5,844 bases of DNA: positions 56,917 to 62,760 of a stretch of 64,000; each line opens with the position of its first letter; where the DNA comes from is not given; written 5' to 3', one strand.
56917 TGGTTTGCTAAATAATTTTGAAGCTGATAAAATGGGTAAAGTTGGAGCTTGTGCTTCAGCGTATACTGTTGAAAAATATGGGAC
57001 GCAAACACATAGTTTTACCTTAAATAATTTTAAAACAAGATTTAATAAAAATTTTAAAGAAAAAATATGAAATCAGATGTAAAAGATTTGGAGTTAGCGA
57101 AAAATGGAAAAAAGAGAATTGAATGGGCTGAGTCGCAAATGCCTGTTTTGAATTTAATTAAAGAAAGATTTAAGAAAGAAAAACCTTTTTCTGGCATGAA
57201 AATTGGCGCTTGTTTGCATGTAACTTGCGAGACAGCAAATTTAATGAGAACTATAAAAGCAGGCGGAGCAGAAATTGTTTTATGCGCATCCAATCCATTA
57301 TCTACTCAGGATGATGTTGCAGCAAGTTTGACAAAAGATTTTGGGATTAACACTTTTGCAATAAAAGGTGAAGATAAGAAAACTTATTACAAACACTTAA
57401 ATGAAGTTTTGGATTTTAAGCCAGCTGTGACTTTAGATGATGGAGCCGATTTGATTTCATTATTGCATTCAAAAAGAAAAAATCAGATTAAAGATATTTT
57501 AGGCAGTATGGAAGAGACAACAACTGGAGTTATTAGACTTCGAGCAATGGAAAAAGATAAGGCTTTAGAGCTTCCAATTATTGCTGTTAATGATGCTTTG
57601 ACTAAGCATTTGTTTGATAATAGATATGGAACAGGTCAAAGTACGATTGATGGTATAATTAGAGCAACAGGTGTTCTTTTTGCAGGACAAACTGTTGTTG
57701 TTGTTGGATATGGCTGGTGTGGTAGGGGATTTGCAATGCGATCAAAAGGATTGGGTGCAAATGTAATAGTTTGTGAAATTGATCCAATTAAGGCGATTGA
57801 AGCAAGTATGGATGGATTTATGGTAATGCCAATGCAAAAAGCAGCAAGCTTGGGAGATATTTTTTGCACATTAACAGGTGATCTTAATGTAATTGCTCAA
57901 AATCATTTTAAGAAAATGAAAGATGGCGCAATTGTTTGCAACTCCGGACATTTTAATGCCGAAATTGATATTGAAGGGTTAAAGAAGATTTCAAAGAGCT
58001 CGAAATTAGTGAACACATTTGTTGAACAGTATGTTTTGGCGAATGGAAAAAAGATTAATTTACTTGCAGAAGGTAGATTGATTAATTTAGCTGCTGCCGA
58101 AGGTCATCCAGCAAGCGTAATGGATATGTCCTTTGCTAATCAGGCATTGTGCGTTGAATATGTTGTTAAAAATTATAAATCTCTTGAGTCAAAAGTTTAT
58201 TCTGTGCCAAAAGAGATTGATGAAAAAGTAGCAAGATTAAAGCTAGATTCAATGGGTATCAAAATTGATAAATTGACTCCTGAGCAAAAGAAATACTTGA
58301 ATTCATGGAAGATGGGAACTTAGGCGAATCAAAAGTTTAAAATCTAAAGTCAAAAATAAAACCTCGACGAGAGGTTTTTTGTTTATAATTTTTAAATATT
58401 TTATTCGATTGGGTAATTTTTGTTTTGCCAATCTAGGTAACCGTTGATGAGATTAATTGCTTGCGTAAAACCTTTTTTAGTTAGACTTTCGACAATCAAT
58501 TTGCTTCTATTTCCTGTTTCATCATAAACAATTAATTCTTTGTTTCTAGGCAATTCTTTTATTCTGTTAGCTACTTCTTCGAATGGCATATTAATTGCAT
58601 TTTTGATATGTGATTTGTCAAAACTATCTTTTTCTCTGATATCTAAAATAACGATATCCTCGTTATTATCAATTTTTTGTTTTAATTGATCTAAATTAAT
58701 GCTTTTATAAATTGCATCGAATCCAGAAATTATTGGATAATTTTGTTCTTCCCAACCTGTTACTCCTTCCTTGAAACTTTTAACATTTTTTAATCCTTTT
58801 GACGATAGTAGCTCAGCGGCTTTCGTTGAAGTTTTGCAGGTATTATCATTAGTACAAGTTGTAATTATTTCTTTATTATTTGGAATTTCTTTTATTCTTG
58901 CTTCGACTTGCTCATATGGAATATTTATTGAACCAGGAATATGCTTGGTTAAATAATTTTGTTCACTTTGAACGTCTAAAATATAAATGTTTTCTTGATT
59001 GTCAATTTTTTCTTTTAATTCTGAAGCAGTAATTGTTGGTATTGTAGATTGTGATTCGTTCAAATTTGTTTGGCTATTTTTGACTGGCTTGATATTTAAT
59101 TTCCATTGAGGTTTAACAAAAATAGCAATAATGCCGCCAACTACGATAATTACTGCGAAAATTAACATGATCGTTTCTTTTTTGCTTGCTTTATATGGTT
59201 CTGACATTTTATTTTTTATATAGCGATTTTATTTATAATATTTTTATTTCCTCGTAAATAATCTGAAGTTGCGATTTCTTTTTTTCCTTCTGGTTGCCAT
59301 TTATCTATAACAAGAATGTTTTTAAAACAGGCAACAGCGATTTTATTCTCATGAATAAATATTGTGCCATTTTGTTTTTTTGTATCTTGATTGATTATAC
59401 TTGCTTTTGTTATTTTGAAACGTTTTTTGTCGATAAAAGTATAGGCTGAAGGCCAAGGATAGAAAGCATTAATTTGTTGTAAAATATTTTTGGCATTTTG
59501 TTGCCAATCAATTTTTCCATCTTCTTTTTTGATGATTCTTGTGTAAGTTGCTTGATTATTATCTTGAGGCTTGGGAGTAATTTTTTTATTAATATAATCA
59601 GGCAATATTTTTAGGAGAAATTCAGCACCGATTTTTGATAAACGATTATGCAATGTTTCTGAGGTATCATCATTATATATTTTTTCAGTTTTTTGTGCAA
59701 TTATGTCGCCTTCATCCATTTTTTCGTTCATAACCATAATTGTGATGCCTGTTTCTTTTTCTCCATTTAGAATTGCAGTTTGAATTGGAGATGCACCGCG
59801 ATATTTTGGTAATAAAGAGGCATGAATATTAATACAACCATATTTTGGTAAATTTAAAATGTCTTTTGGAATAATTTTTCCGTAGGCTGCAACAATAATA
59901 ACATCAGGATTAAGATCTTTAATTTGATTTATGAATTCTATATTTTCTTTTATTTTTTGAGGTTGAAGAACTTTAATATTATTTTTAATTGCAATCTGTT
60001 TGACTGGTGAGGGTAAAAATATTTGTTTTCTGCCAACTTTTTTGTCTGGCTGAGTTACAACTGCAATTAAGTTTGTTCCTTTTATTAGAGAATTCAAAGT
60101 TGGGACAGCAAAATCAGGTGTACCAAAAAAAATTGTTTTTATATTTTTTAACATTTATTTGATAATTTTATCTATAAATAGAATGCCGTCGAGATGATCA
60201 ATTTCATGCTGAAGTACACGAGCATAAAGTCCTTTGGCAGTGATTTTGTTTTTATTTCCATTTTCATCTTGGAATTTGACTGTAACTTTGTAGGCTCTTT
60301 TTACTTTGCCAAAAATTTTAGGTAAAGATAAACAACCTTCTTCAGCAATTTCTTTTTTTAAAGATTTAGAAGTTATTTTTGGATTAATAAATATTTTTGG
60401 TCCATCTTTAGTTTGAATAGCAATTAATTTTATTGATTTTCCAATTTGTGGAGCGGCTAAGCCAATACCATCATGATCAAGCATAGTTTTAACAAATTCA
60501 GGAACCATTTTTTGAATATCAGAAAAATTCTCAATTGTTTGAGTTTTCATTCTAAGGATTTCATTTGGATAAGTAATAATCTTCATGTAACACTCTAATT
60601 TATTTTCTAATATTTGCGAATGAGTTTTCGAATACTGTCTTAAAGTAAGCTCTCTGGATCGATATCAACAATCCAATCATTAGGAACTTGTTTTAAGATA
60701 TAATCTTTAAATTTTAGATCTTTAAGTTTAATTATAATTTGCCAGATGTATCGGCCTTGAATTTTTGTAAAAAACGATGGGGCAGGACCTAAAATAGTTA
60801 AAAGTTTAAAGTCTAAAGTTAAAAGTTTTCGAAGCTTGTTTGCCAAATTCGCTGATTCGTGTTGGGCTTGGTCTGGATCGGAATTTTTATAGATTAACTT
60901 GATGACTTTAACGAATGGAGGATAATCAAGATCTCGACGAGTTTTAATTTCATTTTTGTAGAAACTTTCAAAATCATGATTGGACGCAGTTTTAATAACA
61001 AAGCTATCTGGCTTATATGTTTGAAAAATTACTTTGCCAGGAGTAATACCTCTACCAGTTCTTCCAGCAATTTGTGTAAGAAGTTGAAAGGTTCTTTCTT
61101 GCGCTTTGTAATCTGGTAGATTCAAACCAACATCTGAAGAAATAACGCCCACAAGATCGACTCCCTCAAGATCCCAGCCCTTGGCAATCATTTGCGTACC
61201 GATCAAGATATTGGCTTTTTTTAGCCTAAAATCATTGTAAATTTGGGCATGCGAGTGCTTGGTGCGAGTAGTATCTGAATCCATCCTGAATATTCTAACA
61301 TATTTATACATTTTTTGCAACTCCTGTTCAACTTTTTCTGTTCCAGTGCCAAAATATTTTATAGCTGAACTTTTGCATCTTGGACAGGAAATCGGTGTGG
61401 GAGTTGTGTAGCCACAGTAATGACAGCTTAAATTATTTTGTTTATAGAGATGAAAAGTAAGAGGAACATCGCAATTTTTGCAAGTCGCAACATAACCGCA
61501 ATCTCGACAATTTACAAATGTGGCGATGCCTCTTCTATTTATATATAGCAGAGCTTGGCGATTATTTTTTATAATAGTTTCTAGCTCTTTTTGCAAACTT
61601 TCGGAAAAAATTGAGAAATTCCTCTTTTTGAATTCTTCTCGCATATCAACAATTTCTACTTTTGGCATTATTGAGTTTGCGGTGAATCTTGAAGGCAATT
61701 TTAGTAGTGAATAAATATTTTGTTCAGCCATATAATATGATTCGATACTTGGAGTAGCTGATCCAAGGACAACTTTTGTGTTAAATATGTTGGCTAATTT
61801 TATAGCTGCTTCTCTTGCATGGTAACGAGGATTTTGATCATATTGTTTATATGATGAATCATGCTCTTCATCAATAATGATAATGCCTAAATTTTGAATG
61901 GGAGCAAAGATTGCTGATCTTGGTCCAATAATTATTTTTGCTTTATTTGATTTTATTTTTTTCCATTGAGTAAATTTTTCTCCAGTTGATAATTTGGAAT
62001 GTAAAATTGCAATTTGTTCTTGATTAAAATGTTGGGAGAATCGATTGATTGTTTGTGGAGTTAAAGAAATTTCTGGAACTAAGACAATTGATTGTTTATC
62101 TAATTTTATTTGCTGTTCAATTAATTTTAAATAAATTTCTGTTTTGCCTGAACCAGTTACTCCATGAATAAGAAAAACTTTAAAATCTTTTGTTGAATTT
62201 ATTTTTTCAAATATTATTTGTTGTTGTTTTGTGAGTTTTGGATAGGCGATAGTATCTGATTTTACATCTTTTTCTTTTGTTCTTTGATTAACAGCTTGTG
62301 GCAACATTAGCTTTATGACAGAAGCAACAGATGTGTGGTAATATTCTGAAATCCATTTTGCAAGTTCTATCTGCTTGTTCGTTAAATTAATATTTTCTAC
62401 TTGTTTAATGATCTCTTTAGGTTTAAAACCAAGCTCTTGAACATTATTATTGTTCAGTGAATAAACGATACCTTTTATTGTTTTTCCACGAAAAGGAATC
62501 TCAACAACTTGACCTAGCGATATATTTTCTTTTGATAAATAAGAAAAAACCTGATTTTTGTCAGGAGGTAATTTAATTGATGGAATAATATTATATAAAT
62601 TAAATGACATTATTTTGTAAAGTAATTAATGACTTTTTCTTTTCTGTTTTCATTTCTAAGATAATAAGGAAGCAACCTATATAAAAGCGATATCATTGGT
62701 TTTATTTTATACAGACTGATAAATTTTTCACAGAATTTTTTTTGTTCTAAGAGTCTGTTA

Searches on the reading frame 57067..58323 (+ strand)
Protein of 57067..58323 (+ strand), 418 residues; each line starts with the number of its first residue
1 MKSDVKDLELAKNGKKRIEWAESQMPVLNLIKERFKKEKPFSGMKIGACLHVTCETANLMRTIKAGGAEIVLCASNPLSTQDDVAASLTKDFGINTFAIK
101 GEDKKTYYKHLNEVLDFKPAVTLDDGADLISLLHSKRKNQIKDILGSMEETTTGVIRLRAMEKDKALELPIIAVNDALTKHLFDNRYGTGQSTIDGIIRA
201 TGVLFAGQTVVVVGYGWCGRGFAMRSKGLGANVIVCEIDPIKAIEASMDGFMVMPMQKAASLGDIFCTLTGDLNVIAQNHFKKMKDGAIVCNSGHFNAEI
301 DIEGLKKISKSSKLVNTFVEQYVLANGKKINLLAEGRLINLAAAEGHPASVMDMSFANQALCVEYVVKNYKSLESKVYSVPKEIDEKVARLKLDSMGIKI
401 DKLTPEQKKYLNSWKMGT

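Call 84: search_protein_families(library=pfam, max_evalue=0.00001, proteins=[window:57067-58323:+])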
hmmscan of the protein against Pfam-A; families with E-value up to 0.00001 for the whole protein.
window:57067-58323:+ (418 aa): 4 families
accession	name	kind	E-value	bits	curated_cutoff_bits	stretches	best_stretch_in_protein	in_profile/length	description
PF05221.23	AdoHcyase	-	2.5e-64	217.7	25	2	4-138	3-141/299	S-adenosyl-L-homocysteine hydrolase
PF00670.27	AdoHcyase_NAD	-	5.4e-53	179.9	27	1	185-345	1-161/162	S-adenosyl-L-homocysteine hydrolase, NAD binding domain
PF02826.25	2-Hacid_dh_C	-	5.6e-08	32.8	25.1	1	201-295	30-128/178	D-isomer specific 2-hydroxyacid dehydrogenase, NAD binding domain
PF07991.19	KARI_N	-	6.1e-07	29.6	20.6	1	206-299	3-100/165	Acetohydroxy acid isomeroreductase, NADPH-binding domain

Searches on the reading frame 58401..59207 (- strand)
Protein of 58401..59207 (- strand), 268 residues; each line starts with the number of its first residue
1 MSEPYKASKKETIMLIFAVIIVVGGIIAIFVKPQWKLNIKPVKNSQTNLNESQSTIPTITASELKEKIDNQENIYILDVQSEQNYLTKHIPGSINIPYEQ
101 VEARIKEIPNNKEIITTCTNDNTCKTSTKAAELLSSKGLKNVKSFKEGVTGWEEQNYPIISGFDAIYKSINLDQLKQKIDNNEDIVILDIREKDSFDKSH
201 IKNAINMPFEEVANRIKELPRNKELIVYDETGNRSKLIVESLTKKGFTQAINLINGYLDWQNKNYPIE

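Call 84: search_protein_families(library=pfam, max_evalue=0.00001, proteins=[window:58401-59207:-])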
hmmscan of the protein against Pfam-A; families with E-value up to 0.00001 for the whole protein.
window:58401-59207:- (268 aa): 1 family
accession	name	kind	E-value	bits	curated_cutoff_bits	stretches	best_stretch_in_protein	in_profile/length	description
PF00581.25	Rhodanese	-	2.6e-39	134.2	22.2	2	173-263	3-102/102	Rhodanese-like domain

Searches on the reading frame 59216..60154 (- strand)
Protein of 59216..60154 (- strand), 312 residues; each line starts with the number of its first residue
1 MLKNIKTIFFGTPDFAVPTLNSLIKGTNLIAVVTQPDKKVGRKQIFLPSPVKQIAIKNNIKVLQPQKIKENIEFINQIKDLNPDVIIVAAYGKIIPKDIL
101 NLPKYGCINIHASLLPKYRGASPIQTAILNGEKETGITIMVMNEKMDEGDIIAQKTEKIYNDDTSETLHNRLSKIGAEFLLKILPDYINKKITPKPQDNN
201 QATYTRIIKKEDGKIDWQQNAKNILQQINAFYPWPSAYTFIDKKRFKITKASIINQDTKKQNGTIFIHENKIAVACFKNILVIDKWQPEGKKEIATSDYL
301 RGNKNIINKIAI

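Call 84: search_protein_families(library=pfam, max_evalue=0.00001, proteins=[window:59216-60154:-])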
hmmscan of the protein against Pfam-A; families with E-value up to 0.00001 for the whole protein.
window:59216-60154:- (312 aa): 2 families
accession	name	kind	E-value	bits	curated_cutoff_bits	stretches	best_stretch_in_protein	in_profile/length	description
PF00551.24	Formyl_trans_N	-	3.4e-47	160.9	26.1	1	6-182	4-179/181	Formyl transferase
PF02911.23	Formyl_trans_C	-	1.1e-26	93.3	21.1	1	208-303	2-99/100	Formyl transferase, C-terminal domain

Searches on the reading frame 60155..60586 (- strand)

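Call 84: search_protein_families(library=pfam, max_evalue=0.00001, proteins=[window:60155-60586:-])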
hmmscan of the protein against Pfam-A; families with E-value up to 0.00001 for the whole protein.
window:60155-60586:- (143 aa): 1 family
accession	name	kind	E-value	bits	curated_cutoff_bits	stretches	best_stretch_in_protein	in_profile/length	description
PF01327.26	Pep_deformylase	-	2.9e-49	167.1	22.8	1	2-141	3-150/156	Polypeptide deformylase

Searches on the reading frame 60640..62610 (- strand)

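Call 84: search_protein_families(library=pfam, max_evalue=0.00001, proteins=[window:60640-62610:-])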
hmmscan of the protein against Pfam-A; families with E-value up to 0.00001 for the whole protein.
window:60640-62610:- (656 aa): 6 families
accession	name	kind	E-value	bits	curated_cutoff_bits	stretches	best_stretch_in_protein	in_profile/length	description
PF00270.35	DEAD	-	2.1e-20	73.6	26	1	127-290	1-162/167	DEAD/DEAH box helicase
PF04851.21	ResIII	-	7e-19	68.8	22.5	1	126-288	4-163/164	Type III restriction enzyme, res subunit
PF17764.6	PriA_3primeBD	-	5.3e-16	58.7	22.7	1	18-104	8-96/96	3'DNA-binding domain (3'BD)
PF18074.6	PriA_C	-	6.3e-13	49.8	26.9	1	565-652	1-95/95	Primosomal protein N C-terminal domain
PF00271.37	Helicase_C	-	3.6e-11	43.7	23.5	1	420-520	21-108/110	Helicase conserved C-terminal domain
PF18319.7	Zn_ribbon_PriA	-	2.4e-09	37.4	26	1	377-404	1-27/27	PriA DNA helicase Cys-rich region (CRR) domain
